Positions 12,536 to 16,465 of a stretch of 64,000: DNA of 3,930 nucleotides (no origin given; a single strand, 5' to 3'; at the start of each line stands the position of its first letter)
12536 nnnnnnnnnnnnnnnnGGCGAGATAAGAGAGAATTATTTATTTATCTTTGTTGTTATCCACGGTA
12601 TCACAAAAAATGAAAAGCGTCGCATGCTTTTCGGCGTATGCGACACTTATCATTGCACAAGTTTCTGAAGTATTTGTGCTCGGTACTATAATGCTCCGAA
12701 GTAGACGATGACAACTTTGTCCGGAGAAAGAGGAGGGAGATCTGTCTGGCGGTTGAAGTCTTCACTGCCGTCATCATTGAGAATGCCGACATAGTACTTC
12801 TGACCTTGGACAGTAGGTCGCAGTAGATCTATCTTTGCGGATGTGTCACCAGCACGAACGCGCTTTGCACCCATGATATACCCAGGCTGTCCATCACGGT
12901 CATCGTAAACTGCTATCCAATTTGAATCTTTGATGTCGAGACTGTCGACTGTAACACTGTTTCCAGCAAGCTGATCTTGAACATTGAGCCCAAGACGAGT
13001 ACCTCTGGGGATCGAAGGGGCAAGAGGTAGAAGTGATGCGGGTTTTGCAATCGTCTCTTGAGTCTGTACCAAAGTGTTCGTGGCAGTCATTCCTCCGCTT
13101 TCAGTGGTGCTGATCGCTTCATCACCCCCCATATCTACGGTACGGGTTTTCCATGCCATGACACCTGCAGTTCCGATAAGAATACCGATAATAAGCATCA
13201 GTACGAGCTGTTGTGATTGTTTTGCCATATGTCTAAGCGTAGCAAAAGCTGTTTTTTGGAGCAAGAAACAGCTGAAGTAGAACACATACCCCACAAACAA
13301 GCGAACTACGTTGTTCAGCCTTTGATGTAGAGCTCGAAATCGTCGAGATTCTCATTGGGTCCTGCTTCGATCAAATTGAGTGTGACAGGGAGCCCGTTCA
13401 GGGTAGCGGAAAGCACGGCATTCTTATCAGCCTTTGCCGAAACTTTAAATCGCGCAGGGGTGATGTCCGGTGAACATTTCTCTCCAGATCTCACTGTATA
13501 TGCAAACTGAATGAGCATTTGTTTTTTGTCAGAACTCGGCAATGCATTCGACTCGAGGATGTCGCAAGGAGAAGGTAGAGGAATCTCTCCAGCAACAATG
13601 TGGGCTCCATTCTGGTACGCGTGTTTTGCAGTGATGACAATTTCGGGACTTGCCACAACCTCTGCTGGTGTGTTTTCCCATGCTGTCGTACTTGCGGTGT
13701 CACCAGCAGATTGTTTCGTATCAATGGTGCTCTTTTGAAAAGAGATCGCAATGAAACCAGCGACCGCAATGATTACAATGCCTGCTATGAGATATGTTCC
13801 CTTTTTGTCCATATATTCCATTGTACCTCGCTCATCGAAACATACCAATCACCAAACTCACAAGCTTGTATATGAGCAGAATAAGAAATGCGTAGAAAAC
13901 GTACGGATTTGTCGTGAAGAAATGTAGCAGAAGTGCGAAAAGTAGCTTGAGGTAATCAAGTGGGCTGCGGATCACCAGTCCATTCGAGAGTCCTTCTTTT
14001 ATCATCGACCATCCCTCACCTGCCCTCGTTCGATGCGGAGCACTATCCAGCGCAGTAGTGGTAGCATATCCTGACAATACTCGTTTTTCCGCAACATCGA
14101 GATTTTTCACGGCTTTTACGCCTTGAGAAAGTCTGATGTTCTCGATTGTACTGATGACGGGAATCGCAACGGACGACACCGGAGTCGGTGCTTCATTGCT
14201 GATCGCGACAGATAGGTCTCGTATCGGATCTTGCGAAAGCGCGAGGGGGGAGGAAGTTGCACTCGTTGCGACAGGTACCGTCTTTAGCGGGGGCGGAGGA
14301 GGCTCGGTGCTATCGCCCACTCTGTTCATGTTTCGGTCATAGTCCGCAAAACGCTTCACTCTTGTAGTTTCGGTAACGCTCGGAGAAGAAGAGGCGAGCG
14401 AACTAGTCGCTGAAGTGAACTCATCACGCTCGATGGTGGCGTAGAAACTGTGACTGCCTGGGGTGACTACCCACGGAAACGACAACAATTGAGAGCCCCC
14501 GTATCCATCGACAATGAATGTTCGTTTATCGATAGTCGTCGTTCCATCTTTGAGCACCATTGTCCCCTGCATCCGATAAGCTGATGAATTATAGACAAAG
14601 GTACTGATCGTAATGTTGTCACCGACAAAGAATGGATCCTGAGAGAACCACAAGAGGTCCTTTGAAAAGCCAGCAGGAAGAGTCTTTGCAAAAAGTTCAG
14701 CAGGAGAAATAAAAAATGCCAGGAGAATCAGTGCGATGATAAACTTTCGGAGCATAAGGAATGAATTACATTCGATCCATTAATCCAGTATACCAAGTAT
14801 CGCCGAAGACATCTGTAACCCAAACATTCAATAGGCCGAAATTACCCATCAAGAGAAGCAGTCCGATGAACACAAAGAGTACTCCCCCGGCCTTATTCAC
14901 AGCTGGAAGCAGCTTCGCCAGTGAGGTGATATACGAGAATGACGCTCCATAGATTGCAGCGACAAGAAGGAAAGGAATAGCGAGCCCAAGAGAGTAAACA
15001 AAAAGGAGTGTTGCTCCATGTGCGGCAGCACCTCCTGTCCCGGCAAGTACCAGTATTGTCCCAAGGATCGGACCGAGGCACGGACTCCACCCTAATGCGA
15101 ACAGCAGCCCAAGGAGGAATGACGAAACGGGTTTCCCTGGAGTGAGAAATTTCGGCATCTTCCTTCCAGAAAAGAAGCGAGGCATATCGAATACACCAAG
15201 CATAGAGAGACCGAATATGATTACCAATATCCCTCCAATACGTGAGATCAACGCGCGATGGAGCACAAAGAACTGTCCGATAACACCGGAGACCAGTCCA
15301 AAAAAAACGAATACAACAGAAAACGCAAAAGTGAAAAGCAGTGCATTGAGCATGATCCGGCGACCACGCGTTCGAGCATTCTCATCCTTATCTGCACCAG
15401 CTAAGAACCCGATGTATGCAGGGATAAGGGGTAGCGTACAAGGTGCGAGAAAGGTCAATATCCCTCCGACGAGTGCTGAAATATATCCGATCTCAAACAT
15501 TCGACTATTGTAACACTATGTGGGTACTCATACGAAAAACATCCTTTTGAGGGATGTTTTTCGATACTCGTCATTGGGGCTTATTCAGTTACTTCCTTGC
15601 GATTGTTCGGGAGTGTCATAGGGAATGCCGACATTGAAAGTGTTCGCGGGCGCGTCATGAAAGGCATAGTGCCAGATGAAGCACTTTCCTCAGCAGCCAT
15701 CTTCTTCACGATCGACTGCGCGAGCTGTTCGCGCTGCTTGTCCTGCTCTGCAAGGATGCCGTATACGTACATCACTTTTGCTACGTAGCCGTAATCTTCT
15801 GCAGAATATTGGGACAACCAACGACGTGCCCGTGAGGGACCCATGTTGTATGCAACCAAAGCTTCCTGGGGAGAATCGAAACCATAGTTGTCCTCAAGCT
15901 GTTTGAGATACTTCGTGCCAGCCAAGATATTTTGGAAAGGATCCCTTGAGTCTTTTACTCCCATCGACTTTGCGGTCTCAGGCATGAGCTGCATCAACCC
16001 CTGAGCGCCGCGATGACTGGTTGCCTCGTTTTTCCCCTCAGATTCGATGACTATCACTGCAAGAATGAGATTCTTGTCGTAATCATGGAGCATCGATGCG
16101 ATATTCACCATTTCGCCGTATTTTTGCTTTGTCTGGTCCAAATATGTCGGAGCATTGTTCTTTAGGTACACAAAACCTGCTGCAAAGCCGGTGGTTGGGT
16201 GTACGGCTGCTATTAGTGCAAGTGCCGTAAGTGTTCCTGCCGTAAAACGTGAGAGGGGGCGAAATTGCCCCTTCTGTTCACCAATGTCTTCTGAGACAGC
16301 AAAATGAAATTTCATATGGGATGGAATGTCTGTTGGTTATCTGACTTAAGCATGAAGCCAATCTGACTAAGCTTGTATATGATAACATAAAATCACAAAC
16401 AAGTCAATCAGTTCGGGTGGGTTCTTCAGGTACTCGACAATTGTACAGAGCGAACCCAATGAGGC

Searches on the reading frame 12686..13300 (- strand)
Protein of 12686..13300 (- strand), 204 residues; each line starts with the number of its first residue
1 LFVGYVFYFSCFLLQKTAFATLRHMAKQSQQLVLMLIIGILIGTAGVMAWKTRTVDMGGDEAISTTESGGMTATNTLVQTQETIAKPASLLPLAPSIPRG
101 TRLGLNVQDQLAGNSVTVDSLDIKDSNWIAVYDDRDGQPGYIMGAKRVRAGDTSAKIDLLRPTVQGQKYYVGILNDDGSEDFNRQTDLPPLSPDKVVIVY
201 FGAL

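Call 15: search_protein_families(library=pfam, proteins=[window:12686-13300:-], max_evalue=0.001)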
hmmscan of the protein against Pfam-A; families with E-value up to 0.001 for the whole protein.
window:12686-13300:- (204 aa): 1 family
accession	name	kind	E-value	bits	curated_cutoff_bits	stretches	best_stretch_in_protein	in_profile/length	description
PF23951.1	DUF7282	-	7.2e-08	33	27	1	106-192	4-100/112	Domain of unknown function (DUF7282)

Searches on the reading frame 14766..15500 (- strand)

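Call 16: search_protein_families(library=pfam, proteins=[window:14766-15500:-], max_evalue=0.001)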
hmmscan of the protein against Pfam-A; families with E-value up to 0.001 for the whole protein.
window:14766-15500:- (244 aa): 1 family
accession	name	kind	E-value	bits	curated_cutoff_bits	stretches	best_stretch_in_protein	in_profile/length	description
PF02683.22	DsbD_TM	-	1.5e-19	70.7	27.1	1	9-212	8-210/219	Cytochrome C biogenesis protein transmembrane domain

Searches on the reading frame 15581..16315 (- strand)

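Call 16: search_protein_families(library=pfam, proteins=[window:15581-16315:-], max_evalue=0.001)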
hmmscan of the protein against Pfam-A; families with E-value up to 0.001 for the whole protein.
window:15581-16315:- (244 aa): 1 family
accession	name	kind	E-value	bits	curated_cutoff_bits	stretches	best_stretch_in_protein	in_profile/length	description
PF01464.25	SLT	-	5.4e-26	90.9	21.3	1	77-174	10-112/117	Transglycosylase SLT domain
